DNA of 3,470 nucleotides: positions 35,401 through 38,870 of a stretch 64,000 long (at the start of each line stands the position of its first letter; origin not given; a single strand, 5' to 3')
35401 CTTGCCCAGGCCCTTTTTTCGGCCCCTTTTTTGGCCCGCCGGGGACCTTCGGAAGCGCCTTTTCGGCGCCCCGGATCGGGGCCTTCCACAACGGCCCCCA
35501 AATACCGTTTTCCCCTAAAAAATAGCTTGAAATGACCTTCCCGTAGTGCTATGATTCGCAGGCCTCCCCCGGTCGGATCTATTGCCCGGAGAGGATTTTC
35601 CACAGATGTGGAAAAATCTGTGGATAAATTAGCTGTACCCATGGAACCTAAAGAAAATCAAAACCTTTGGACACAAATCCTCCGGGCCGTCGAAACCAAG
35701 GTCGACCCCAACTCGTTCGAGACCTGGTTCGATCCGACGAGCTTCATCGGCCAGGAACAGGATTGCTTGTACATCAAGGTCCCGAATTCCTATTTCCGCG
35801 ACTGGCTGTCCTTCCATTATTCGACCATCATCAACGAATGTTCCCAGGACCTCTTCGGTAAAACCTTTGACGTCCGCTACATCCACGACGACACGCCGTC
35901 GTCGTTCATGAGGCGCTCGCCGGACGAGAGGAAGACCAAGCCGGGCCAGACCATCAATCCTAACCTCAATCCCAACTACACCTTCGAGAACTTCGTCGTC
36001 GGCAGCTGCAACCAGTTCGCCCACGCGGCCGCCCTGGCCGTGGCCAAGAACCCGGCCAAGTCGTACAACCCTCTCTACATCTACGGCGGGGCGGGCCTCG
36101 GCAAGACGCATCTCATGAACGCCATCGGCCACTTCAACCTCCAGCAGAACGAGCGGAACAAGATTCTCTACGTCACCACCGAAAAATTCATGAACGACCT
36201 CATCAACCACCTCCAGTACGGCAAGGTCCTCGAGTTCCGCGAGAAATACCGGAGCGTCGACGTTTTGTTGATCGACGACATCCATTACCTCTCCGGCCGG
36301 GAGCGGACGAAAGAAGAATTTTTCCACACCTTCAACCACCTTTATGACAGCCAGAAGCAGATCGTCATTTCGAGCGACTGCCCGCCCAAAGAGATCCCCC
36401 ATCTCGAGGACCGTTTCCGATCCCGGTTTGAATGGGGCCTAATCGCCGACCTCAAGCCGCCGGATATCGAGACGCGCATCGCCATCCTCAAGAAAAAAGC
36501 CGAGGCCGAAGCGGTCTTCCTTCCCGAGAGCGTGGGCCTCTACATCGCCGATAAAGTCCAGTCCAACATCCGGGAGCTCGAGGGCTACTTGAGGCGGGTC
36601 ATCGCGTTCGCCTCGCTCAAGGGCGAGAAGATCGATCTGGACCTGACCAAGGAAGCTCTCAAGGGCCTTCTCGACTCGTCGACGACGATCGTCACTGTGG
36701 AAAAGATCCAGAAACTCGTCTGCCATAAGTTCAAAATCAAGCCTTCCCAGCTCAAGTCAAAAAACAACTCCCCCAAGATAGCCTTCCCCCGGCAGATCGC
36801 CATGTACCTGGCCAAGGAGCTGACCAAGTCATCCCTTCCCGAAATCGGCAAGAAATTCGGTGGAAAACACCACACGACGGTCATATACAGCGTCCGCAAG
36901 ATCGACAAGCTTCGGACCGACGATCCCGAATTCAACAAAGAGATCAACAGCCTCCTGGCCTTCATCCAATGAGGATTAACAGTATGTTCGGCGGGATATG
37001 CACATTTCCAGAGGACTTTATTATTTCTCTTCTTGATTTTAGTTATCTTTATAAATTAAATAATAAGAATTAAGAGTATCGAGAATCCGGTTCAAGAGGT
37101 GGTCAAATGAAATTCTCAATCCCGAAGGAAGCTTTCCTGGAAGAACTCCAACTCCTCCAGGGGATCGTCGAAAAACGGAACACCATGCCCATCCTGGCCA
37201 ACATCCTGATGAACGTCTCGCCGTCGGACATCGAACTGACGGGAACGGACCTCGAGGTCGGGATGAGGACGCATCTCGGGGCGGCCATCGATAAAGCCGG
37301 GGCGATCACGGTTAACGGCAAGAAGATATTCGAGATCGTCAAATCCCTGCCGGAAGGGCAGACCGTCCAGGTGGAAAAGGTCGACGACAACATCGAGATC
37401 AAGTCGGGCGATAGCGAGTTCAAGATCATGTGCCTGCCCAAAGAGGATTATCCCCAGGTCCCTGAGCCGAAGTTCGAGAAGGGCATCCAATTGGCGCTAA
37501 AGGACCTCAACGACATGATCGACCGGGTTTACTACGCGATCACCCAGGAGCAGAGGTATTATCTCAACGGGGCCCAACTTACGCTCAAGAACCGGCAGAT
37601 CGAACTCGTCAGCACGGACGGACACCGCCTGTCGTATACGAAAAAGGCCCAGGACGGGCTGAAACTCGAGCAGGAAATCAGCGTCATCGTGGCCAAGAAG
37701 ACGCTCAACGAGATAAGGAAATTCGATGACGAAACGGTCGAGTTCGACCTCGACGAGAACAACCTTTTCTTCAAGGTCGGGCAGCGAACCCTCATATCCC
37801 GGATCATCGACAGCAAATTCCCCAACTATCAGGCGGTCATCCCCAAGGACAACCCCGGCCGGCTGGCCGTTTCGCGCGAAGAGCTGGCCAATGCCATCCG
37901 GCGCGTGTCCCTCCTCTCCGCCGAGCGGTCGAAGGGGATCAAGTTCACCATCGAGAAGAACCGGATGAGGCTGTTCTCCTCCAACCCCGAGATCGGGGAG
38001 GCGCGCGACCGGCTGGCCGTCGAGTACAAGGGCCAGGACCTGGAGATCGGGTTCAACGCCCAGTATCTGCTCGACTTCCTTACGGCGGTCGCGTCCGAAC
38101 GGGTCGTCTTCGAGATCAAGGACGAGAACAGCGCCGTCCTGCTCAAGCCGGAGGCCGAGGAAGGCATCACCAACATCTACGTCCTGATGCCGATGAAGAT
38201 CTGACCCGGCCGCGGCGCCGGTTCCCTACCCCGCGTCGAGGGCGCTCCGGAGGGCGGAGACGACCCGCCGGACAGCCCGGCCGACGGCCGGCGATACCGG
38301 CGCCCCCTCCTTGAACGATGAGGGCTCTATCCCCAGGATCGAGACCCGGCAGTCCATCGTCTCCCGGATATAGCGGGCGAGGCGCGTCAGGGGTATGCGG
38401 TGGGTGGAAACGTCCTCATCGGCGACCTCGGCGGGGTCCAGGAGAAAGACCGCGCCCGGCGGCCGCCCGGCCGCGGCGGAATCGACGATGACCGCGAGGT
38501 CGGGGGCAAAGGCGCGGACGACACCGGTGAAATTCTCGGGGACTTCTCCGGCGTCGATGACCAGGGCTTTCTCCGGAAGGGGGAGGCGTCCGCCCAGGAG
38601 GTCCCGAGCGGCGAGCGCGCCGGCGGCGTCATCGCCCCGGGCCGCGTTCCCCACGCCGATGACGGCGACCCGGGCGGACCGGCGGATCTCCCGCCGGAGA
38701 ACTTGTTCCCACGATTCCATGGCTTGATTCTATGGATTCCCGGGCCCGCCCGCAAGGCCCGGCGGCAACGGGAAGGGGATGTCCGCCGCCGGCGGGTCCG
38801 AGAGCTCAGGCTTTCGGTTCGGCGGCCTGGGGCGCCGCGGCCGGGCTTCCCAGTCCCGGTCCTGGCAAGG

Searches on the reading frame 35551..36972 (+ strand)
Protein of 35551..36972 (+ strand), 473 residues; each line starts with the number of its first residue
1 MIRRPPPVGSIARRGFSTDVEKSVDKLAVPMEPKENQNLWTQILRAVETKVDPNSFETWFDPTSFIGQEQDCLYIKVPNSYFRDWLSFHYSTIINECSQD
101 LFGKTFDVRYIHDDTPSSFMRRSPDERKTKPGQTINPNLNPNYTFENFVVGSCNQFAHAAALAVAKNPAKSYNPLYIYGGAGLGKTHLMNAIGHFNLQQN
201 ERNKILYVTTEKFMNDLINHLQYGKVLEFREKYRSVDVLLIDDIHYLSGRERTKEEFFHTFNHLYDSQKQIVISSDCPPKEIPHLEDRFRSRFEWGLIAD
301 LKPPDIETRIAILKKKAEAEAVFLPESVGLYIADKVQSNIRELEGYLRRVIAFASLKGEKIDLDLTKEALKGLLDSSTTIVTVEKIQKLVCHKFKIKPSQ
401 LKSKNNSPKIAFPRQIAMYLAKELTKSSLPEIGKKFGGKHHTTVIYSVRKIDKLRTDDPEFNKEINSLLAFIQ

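Call 62: search_protein_families(library=pfam, proteins=[window:35551-36972:+], max_evalue=0.00001)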
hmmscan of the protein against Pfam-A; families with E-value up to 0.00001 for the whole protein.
window:35551-36972:+ (473 aa): 4 families
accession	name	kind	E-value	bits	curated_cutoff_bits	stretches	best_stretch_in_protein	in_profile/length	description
PF00308.24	Bac_DnaA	-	1.7e-69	233.6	23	1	139-299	1-161/162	Bacterial DnaA ATPAse domain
PF08299.17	Bac_DnaA_C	-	5.3e-30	103.7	31.5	1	383-451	1-69/69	Bacterial dnaA protein helix-turn-helix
PF11638.13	DnaA_N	-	1.6e-14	53.8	24.6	1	37-99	1-64/65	DnaA N-terminal domain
PF01695.23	IstB_IS21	-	1.6e-10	41.4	24.1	1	175-277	95-194/238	IstB-like ATP binding protein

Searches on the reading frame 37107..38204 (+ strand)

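Call 62: search_protein_families(library=pfam, proteins=[window:37107-38204:+], max_evalue=0.00001)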
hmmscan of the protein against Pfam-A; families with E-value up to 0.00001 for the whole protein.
window:37107-38204:+ (365 aa): 3 families
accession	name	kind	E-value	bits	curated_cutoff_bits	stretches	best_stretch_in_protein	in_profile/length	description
PF00712.24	DNA_pol3_beta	-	3.9e-40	137.2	24.4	1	1-119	1-120/120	DNA polymerase III beta subunit, N-terminal domain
PF02768.20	DNA_pol3_beta_3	-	4.5e-29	101.2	27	1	243-363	2-120/121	DNA polymerase III beta subunit, C-terminal domain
PF02767.21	DNA_pol3_beta_2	-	3e-24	86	27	1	129-240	2-116/116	DNA polymerase III beta subunit, central domain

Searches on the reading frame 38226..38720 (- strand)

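Call 62: search_protein_families(library=pfam, proteins=[window:38226-38720:-], max_evalue=0.00001)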
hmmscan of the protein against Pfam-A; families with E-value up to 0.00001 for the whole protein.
window:38226-38720:- (164 aa): 1 family
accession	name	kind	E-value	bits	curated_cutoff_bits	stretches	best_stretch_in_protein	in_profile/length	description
PF01750.23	HycI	-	1.6e-14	54.3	23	1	45-157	10-127/130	Hydrogenase maturation protease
